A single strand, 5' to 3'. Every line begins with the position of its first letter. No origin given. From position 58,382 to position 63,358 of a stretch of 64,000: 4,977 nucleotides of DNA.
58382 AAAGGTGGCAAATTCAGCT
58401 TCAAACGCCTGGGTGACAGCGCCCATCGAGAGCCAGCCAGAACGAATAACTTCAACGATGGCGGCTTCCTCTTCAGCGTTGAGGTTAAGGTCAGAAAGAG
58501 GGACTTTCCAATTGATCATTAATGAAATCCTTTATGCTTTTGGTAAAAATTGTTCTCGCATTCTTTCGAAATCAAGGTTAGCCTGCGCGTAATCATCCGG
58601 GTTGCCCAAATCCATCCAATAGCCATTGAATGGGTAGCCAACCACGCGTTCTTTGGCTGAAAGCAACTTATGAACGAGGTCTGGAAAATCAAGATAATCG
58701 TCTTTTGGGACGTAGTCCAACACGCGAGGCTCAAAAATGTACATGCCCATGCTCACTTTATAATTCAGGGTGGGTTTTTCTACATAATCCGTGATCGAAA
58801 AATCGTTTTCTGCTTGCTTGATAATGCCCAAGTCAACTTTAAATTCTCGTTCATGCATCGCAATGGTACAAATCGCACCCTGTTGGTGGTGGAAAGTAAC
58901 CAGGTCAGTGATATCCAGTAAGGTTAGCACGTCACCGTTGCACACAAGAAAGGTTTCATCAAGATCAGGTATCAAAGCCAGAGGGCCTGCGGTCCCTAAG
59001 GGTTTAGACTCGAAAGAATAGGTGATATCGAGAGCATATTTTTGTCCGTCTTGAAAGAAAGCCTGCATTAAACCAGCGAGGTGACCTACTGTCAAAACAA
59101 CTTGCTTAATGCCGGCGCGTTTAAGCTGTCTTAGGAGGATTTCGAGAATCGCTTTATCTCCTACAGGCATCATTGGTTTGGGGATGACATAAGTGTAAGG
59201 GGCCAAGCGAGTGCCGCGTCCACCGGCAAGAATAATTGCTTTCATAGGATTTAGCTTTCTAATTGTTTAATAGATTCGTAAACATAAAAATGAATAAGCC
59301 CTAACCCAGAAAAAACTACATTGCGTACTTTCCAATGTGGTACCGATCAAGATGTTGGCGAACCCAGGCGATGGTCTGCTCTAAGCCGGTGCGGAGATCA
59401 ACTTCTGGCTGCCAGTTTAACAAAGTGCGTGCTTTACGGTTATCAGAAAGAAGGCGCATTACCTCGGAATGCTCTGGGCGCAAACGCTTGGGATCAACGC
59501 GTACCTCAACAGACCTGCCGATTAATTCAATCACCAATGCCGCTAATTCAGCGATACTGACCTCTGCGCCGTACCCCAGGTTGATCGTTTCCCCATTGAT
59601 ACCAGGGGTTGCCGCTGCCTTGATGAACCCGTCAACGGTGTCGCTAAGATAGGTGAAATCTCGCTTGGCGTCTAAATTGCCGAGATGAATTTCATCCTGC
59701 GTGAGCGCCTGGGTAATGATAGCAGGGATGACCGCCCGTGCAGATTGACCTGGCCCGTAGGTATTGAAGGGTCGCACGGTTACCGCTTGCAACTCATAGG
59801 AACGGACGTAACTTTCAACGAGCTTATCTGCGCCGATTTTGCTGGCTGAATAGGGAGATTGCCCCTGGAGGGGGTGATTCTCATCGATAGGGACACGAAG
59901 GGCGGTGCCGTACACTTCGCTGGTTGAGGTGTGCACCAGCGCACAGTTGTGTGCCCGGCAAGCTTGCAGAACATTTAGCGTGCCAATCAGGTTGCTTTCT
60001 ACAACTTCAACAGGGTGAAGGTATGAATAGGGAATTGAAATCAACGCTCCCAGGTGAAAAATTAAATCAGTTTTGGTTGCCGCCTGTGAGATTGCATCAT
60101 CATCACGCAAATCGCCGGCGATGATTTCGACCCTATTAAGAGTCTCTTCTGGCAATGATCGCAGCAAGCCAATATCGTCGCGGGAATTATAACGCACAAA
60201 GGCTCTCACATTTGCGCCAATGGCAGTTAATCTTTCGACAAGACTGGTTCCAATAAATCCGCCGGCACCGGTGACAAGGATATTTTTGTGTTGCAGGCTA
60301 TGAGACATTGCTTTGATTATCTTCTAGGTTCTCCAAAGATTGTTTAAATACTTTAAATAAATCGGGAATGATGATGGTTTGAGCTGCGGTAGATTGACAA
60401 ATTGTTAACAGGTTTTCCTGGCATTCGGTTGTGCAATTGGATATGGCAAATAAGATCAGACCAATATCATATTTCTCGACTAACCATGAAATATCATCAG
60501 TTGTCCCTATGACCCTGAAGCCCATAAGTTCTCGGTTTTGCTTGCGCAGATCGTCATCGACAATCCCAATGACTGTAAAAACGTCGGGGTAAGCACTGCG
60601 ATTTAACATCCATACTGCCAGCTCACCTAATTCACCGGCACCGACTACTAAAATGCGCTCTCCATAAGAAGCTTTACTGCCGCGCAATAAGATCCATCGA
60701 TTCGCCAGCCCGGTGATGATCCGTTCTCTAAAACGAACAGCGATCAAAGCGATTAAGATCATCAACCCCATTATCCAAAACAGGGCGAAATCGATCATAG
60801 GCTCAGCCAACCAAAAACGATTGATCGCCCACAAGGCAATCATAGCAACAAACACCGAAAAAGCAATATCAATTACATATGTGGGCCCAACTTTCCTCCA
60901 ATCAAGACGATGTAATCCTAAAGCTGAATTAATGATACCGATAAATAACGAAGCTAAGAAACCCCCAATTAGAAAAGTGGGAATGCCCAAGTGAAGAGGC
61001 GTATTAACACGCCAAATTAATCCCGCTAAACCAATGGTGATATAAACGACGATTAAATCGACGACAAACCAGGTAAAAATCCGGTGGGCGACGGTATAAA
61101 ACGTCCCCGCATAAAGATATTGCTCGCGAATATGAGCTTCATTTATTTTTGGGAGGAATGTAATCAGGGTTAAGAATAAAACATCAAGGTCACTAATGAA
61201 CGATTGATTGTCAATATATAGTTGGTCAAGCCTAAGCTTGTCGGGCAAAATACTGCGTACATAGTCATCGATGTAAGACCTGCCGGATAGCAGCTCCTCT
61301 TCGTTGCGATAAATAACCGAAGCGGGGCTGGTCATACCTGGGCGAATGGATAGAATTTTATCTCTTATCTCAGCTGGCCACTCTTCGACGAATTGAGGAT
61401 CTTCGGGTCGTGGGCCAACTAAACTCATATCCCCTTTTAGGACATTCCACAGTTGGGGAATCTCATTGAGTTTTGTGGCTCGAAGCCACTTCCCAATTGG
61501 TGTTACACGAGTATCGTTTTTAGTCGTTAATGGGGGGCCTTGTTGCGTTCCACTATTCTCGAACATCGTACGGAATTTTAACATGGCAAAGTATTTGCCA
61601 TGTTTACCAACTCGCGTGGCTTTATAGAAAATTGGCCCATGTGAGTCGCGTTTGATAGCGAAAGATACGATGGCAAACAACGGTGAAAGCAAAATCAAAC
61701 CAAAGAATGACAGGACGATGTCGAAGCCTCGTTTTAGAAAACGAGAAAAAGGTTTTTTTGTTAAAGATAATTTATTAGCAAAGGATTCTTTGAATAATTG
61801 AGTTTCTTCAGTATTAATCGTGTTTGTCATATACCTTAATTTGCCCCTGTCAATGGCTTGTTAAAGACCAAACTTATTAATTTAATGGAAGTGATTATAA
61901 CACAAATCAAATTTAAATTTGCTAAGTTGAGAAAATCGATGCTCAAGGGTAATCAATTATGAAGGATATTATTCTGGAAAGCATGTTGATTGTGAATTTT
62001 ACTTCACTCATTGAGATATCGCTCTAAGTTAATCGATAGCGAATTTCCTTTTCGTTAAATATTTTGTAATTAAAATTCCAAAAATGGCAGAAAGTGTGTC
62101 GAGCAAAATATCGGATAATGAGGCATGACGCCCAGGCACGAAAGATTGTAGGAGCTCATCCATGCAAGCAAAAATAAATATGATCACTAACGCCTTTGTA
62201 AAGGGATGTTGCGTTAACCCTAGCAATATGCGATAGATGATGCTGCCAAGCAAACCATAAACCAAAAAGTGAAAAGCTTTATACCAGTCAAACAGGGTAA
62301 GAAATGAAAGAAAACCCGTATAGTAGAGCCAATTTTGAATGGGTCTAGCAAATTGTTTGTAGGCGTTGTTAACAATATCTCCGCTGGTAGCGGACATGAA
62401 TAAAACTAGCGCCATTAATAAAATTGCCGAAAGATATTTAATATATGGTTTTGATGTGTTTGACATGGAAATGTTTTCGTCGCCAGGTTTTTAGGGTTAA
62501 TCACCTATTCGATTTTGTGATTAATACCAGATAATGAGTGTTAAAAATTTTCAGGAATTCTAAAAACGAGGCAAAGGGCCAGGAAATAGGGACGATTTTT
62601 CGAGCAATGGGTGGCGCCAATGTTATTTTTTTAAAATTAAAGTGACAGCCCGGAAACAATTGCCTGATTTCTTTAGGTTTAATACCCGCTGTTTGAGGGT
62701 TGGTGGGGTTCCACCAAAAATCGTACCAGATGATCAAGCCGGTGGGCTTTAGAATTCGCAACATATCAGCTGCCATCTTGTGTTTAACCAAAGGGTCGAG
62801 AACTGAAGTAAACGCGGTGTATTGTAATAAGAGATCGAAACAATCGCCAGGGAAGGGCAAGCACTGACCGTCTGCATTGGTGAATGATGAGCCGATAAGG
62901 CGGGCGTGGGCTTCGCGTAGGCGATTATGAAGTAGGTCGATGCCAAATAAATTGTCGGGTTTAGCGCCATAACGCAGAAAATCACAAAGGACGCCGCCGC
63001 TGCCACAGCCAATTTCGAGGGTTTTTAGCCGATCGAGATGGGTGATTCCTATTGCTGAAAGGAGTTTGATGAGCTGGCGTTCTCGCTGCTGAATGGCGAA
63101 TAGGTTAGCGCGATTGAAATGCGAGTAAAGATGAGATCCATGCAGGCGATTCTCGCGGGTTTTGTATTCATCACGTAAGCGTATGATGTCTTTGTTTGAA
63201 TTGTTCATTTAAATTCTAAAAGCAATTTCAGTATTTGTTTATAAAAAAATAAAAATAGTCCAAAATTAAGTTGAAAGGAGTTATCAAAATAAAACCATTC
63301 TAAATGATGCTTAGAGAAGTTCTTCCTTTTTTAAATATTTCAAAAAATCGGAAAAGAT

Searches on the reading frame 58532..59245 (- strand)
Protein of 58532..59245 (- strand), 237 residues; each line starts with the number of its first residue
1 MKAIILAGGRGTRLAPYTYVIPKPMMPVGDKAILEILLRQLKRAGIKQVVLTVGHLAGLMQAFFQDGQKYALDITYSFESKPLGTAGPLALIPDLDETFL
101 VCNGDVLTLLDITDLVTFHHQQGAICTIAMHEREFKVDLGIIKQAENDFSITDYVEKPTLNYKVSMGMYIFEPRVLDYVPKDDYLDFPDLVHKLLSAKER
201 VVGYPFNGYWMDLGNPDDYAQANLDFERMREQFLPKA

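Call 48: search_protein_families(library=pfam, proteins=[window:58532-59245:-], max_evalue=0.0001)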
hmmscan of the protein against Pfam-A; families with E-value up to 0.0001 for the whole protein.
window:58532-59245:- (237 aa): 2 families
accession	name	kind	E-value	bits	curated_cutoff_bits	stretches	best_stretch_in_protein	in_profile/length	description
PF00483.29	NTP_transferase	-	8.3e-43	147.2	21.2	1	2-227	1-243/245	Nucleotidyl transferase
PF12804.13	NTP_transf_3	-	1.2e-08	35.7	27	1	3-106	1-96/160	MobA-like NTP transferase domain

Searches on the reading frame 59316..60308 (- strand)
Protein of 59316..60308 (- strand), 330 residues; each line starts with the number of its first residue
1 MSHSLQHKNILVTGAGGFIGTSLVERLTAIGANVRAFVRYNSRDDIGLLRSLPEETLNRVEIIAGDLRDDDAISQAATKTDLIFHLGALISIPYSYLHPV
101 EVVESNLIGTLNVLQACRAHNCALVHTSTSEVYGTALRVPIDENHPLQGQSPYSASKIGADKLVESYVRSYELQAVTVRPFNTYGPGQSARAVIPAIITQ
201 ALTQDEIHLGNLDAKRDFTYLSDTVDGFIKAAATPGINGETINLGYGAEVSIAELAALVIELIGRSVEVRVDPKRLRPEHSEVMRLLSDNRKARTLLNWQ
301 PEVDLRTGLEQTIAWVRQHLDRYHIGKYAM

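Call 48: search_protein_families(library=pfam, proteins=[window:59316-60308:-], max_evalue=0.0001)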
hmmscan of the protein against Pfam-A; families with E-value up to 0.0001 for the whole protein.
window:59316-60308:- (330 aa): 9 families
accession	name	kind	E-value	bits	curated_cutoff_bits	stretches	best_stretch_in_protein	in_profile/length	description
PF16363.11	GDP_Man_Dehyd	-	8e-69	233.1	27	1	11-312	1-332/332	GDP-mannose 4,6 dehydratase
PF01370.27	Epimerase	-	6.8e-55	186.5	20.9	1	10-245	1-240/240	NAD dependent epimerase/dehydratase family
PF01073.25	3Beta_HSD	-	8.5e-22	77.9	22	1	11-232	1-229/280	3-beta hydroxysteroid dehydrogenase/isomerase family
PF02719.21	Polysacc_synt_2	-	7.5e-19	68.4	20.2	1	10-268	1-252/293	Polysaccharide biosynthesis protein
PF07993.18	NAD_binding_4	-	2.3e-15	56.9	20.1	1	12-185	1-209/258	Male sterility protein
PF04321.23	RmlD_sub_bind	-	6.3e-12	45.6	27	1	9-267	2-235/287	RmlD substrate binding domain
PF00106.31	adh_short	-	1.1e-09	38.5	26.6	1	8-80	1-71/195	short chain dehydrogenase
PF05368.20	NmrA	-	2.3e-08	34.5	27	1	7-85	2-75/298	NmrA-like family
PF13460.12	NAD_binding_10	-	7.7e-08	32.8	27.2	1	14-181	1-144/184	NAD(P)H-binding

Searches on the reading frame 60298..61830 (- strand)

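Call 48: search_protein_families(library=pfam, proteins=[window:60298-61830:-], max_evalue=0.0001)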
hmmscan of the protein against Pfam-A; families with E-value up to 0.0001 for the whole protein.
window:60298-61830:- (510 aa): 2 families
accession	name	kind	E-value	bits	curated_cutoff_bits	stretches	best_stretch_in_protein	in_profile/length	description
PF02397.22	Bac_transf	-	9.2e-58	195.2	27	1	33-225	1-177/179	Bacterial sugar transferase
PF13727.12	CoA_binding_3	-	4.4e-05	24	25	1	317-489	16-175/175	CoA-binding domain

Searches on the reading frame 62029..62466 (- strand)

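Call 48: search_protein_families(library=pfam, proteins=[window:62029-62466:-], max_evalue=0.0001)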
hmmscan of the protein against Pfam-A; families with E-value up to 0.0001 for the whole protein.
window:62029-62466:- (145 aa): 1 family
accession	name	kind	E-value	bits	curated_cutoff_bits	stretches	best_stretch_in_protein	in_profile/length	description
PF04892.17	VanZ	-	3.4e-16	60.4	30.1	1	13-136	4-124/126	VanZ like family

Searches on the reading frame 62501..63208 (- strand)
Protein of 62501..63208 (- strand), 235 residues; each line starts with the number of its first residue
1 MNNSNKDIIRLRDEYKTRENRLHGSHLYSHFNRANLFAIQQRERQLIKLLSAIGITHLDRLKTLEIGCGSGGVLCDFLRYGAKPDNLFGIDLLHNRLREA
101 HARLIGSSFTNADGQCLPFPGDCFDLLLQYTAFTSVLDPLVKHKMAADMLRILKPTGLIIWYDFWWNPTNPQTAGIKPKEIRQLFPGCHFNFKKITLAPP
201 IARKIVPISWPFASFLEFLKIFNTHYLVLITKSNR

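Call 48: search_protein_families(library=pfam, proteins=[window:62501-63208:-], max_evalue=0.0001)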
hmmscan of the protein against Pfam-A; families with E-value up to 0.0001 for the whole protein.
window:62501-63208:- (235 aa): 4 families
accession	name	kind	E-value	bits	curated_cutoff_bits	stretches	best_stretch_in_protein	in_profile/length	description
PF13649.12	Methyltransf_25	-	2.6e-11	44.5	27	1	64-157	2-97/97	Methyltransferase domain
PF08241.18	Methyltransf_11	-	9.3e-11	42.7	21.2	1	64-160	1-94/95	Methyltransferase domain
PF13489.12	Methyltransf_23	-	3.1e-06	27.5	27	1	41-160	4-115/164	Methyltransferase domain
PF13847.12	Methyltransf_31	-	6.1e-05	23.2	27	1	60-165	4-113/145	Methyltransferase domain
